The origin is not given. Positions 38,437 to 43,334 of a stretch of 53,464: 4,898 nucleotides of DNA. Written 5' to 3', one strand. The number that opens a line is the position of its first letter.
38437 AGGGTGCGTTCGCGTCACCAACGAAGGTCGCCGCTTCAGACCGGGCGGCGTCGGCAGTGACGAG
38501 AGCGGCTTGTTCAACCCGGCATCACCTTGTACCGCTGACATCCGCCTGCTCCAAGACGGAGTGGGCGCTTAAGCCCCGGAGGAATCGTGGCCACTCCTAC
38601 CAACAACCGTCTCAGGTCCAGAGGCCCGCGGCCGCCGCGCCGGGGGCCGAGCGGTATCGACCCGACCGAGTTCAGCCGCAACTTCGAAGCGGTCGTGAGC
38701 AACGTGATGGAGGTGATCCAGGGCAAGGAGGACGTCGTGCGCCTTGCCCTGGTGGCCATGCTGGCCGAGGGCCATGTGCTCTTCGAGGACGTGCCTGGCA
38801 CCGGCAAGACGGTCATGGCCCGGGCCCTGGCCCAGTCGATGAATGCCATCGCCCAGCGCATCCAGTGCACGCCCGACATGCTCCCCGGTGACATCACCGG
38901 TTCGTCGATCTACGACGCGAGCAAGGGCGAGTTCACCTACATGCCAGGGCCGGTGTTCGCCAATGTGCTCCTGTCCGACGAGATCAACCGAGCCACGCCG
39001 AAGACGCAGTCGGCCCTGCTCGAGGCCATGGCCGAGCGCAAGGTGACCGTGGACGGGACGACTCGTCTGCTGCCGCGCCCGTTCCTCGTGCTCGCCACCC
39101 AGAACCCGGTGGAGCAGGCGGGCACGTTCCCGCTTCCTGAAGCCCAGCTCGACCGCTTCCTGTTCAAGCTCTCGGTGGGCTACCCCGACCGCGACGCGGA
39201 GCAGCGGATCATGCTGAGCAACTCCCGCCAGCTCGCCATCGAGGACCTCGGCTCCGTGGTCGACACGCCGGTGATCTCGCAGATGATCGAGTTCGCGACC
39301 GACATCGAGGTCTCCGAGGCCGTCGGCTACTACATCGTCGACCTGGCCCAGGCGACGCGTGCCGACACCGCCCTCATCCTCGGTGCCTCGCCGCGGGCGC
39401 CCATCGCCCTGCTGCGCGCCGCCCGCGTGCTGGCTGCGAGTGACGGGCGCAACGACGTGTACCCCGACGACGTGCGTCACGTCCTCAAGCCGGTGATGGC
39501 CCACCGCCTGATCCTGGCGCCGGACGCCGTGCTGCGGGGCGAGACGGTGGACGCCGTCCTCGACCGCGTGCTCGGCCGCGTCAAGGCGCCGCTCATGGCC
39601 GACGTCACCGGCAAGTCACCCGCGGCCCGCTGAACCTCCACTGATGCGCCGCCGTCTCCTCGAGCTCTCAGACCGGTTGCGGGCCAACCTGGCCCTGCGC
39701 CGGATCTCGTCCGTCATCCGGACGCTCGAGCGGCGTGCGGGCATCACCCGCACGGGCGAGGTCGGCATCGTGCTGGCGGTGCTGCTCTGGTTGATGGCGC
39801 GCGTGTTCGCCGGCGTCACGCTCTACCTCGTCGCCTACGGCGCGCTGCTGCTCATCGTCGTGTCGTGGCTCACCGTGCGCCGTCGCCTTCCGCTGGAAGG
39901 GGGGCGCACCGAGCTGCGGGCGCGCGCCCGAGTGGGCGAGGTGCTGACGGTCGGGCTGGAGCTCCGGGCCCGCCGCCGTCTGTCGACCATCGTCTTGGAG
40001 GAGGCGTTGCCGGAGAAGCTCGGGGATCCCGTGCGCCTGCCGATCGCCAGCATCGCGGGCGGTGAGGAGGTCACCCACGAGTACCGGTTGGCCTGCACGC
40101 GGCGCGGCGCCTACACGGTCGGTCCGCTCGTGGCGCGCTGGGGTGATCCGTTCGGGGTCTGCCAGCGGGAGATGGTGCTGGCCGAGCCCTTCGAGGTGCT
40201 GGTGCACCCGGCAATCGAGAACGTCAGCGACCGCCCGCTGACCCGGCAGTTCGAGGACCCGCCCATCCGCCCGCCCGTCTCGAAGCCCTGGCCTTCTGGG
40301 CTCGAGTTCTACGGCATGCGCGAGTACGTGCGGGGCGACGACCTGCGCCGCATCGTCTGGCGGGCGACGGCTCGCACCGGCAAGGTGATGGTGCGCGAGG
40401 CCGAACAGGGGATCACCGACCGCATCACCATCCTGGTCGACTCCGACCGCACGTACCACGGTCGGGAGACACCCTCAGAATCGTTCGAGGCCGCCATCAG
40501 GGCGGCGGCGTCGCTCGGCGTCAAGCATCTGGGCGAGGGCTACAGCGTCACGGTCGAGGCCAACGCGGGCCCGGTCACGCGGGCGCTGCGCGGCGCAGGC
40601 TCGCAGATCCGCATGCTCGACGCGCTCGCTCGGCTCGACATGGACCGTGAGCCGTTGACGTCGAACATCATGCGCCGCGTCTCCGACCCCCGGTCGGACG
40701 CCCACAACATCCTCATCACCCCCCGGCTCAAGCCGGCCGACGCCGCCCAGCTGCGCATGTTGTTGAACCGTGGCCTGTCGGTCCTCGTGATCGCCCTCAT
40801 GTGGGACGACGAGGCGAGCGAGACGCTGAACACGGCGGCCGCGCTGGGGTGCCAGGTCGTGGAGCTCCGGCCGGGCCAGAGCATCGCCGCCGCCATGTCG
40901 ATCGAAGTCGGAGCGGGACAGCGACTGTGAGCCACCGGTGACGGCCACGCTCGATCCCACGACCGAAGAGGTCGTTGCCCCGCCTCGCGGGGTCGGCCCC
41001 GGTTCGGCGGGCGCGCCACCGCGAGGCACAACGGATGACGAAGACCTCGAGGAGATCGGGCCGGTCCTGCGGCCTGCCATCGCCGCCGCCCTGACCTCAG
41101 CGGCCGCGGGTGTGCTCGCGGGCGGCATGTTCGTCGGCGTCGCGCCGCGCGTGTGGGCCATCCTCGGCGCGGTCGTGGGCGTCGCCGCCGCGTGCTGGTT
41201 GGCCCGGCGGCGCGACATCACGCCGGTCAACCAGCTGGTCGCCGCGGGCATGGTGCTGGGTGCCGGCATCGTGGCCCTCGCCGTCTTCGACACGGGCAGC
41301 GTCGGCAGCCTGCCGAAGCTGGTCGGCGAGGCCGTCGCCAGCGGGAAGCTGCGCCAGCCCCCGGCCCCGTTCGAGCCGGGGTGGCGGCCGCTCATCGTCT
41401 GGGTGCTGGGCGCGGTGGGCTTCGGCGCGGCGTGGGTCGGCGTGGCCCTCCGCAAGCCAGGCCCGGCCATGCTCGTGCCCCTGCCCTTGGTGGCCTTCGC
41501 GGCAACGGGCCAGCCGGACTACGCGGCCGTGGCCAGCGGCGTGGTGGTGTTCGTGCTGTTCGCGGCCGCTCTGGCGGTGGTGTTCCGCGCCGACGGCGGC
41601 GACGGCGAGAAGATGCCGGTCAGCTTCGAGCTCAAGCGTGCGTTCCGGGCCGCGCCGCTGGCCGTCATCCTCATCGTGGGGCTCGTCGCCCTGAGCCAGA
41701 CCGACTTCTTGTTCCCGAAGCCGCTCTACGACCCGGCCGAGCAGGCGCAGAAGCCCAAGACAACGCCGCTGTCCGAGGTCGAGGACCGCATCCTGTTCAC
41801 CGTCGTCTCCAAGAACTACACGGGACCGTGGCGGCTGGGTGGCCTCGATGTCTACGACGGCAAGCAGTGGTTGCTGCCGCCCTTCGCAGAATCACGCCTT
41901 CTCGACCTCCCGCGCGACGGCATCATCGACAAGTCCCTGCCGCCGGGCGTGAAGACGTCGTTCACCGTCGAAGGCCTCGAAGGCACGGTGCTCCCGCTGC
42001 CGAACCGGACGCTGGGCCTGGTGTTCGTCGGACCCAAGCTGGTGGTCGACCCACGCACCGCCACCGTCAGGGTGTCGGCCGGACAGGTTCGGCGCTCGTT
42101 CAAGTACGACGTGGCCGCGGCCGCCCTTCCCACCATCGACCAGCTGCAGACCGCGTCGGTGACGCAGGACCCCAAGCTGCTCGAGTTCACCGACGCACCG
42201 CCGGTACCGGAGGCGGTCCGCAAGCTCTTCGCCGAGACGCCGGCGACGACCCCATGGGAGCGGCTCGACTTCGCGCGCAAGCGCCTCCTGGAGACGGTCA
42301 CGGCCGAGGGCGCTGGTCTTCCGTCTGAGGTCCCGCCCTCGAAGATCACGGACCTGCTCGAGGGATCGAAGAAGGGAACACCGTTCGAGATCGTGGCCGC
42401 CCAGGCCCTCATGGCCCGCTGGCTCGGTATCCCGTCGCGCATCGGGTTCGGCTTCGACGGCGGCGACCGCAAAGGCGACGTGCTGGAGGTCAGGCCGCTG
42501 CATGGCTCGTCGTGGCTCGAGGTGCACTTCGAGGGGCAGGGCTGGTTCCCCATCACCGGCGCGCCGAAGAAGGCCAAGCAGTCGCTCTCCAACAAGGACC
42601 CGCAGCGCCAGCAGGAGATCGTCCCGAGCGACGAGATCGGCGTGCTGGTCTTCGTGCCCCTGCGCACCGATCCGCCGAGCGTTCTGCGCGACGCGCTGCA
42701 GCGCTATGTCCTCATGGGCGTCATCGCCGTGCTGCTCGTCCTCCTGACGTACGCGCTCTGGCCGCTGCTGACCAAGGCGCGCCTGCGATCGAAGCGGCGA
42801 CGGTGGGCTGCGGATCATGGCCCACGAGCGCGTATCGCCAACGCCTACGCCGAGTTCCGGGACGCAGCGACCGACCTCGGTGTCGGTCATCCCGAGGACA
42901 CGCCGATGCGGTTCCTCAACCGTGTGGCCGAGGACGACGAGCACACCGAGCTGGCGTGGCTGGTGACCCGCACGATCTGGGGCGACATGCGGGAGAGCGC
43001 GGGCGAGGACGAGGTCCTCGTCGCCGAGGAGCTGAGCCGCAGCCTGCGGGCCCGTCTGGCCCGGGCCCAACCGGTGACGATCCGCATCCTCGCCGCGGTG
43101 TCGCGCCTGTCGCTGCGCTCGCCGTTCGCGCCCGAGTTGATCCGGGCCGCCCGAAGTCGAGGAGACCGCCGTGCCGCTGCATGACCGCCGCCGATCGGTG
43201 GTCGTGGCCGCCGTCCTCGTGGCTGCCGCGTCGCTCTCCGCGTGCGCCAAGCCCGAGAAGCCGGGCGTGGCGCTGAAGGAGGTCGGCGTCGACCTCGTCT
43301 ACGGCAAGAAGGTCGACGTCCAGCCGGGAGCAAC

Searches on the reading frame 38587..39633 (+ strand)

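Call 11: search_protein_families(library=pfam, proteins=[window:38587-39633:+], max_evalue=0.001)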
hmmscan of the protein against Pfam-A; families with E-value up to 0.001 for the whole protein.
window:38587-39633:+ (348 aa): 8 families
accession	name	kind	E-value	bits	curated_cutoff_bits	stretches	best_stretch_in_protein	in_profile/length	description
PF07726.17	AAA_3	-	3.7e-61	205.2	27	1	63-193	1-131/131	ATPase family associated with various cellular activities (AAA)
PF17863.7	AAA_lid_2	-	2e-21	75.9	22.7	1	255-327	1-73/74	AAA lid domain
PF07728.20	AAA_5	-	3.2e-14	53.5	22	1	69-191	7-139/139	AAA domain (dynein-related subfamily)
PF20030.5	bpMoxR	-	3.4e-09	36.5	27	1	33-208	3-177/205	MoxR domain in the MoxR-vWA-beta-propeller ternary systems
PF00004.35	AAA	-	1.7e-05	25.7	21.2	1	69-173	6-110/131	ATPase family associated with various cellular activities (AAA)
PF00158.32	Sigma54_activat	-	2.3e-05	24.6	20.2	1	50-173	11-143/168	Sigma-54 interaction domain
PF01078.27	Mg_chelatase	-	0.00023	21.1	20.3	0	41-88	2-49/207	Magnesium chelatase, subunit ChlI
PF05496.18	RuvB_N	-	0.00028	21.1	27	0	60-153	32-113/159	Holliday junction DNA helicase RuvB P-loop domain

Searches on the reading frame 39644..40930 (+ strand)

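Call 11: search_protein_families(library=pfam, proteins=[window:39644-40930:+], max_evalue=0.001)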
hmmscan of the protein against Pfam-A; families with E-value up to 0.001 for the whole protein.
window:39644-40930:+ (428 aa): 2 families
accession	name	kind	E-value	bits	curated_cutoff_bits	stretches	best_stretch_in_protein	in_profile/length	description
PF01882.25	DUF58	-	3.1e-11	43.3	23.4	1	225-337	2-113/216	Protein of unknown function DUF58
PF17973.7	bMG10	-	0.00099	19.7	26.2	0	76-123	2-52/131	Bacterial Alpha-2-macroglobulin MG10 domain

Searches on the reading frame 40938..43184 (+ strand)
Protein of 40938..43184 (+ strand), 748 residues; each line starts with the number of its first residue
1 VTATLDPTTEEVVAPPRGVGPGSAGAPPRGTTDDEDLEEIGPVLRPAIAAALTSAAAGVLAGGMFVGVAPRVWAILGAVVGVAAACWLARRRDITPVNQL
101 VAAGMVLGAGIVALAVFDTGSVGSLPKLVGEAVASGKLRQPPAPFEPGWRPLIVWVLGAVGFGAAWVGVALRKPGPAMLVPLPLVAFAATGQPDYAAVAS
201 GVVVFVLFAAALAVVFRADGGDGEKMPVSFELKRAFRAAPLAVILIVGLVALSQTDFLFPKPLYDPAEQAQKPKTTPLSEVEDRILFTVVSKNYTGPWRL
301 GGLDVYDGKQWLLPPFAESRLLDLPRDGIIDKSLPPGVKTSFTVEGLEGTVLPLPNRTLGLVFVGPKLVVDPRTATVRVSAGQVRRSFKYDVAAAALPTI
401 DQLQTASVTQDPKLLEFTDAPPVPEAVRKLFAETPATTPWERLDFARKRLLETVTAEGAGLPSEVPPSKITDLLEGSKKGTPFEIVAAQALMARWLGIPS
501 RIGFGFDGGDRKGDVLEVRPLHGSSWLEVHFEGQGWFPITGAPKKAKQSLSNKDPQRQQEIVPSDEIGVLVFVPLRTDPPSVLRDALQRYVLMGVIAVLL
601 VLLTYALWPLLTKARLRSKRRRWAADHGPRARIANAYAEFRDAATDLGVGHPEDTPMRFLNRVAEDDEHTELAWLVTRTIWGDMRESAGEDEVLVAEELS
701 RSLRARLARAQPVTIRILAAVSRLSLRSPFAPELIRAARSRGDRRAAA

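Call 11: search_protein_families(library=pfam, proteins=[window:40938-43184:+], max_evalue=0.001)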
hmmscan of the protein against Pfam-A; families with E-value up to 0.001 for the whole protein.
window:40938-43184:+ (748 aa): 2 families
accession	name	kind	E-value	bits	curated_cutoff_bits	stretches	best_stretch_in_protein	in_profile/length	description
PF11992.13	TgpA_N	-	2.8e-10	40.1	30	1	53-395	2-327/333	TgpA N-terminal domain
PF01841.26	Transglut_core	-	1.4e-08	35.4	23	1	467-539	40-106/108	Transglutaminase-like superfamily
